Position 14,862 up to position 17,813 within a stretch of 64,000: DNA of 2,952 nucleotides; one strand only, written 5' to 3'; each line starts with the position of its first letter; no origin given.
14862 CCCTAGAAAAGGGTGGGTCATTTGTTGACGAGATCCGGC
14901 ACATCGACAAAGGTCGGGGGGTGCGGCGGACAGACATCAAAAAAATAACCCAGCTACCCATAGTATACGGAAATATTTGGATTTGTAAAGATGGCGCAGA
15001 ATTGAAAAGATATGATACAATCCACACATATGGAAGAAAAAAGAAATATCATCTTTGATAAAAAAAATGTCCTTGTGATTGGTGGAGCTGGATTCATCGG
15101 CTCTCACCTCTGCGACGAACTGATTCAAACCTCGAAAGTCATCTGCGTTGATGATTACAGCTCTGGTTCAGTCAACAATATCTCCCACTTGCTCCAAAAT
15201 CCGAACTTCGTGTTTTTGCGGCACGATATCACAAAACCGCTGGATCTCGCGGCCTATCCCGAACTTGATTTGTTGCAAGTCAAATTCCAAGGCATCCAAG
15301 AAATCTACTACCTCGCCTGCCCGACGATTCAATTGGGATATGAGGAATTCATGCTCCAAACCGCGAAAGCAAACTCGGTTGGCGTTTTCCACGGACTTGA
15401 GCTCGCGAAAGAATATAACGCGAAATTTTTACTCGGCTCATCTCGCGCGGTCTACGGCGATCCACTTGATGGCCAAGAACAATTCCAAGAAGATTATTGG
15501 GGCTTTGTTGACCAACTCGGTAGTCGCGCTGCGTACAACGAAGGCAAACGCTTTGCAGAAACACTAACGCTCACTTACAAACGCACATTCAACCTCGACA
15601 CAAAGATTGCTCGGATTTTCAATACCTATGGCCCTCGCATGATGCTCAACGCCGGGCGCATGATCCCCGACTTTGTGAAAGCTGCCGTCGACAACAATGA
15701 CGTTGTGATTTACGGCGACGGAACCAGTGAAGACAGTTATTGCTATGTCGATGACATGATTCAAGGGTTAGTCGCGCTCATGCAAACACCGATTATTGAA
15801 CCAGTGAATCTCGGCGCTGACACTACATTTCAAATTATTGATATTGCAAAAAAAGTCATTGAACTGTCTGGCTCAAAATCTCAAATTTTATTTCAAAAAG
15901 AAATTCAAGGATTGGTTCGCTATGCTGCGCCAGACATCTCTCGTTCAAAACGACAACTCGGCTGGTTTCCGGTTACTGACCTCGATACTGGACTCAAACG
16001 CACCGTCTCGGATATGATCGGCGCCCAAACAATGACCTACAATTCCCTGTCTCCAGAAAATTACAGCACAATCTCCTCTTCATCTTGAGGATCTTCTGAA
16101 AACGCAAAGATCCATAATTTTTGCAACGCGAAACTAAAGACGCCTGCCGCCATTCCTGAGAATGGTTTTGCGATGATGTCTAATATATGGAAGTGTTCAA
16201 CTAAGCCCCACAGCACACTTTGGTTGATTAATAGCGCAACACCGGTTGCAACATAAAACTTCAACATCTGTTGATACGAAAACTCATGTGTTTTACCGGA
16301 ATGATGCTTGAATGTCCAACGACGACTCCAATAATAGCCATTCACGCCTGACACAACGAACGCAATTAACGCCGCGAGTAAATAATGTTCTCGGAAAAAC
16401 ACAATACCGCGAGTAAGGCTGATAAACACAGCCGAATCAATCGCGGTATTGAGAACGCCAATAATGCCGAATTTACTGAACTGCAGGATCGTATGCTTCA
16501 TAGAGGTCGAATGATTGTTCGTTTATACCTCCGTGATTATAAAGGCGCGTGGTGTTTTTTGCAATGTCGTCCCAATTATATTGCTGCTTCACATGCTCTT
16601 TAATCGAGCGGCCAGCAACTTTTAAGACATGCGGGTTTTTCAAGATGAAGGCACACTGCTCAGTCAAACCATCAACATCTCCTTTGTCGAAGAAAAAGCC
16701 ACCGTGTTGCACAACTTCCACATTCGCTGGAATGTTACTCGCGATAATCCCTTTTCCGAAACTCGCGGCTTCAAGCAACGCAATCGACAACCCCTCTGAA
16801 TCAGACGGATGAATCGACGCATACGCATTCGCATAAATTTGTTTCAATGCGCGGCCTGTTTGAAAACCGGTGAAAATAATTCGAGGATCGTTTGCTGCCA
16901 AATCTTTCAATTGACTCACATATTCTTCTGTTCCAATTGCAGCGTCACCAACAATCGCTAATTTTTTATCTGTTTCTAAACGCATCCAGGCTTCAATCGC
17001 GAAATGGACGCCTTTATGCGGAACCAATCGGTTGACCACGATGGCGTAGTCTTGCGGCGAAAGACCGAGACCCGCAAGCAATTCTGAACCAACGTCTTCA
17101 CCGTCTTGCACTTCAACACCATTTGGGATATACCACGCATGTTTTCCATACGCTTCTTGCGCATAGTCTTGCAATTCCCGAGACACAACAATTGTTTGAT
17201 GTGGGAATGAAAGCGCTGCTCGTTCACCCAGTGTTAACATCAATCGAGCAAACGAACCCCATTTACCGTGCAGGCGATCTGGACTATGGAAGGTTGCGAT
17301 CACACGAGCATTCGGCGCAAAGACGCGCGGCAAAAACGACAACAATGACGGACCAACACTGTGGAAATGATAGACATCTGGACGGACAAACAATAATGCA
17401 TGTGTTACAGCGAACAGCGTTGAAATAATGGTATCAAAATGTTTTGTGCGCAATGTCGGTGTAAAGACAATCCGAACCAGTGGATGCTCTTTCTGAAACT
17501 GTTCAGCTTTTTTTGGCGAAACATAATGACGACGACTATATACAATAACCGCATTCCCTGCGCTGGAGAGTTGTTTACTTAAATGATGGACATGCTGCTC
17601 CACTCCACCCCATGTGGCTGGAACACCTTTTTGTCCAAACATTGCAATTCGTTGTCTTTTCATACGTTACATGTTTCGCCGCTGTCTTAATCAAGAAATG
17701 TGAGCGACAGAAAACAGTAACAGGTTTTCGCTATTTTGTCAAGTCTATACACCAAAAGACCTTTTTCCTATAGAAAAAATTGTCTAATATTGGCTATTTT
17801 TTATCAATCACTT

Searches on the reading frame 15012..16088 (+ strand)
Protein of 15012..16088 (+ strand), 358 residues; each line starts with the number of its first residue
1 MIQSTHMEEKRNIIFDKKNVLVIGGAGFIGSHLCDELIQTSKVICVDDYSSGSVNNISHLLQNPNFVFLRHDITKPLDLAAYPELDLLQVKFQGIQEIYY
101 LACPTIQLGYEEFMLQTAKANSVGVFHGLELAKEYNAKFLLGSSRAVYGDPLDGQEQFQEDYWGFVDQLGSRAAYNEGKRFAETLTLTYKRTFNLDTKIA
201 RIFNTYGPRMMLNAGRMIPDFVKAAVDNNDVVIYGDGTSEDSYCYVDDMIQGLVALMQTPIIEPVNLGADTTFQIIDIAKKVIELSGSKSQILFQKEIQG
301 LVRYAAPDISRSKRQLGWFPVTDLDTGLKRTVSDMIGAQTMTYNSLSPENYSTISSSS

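Call 50: search_protein_families(library=pfam, proteins=[window:15012-16088:+], max_evalue=0.001)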
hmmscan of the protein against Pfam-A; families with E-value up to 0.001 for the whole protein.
window:15012-16088:+ (358 aa): 4 families
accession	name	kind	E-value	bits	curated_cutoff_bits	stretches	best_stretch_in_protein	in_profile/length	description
PF01370.27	Epimerase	-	3.1e-34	118.9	20.9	1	20-260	1-232/240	NAD dependent epimerase/dehydratase family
PF16363.11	GDP_Man_Dehyd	-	2.5e-33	116.4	27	1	21-330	1-331/332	GDP-mannose 4,6 dehydratase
PF01073.25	3Beta_HSD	-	1.5e-06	27.9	22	1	21-249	1-221/280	3-beta hydroxysteroid dehydrogenase/isomerase family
PF07993.18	NAD_binding_4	-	0.00056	19.6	20.1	0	116-207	107-209/258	Male sterility protein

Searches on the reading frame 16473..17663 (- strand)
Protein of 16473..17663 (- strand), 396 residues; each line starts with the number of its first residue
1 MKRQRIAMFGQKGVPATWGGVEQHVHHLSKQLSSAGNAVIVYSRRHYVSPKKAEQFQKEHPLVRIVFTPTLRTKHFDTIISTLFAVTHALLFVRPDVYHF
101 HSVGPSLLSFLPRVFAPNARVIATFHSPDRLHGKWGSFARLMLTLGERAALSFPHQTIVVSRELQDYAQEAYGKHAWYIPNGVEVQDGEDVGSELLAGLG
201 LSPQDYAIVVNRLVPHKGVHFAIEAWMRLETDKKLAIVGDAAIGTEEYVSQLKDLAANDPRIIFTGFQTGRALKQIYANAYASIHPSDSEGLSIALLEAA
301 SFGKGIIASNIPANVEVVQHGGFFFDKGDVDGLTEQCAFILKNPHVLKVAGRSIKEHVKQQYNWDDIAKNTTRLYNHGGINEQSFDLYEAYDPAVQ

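Call 50: search_protein_families(library=pfam, proteins=[window:16473-17663:-], max_evalue=0.001)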
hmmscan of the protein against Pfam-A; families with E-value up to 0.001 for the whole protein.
window:16473-17663:- (396 aa): 4 families
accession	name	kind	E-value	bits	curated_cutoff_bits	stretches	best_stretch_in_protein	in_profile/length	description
PF00534.26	Glycos_transf_1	-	3.9e-25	88.8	26.4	1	204-348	15-163/172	Glycosyl transferases group 1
PF13439.12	Glyco_transf_4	-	1.2e-22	81.1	28.5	1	18-186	1-169/170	Glycosyltransferase Family 4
PF13692.12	Glyco_trans_1_4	-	2.1e-22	80.4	27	1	207-343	4-142/142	Glycosyl transferases group 1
PF13579.12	Glyco_trans_4_4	-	1.4e-10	42.2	29.7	1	19-182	1-158/158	Glycosyl transferase 4-like domain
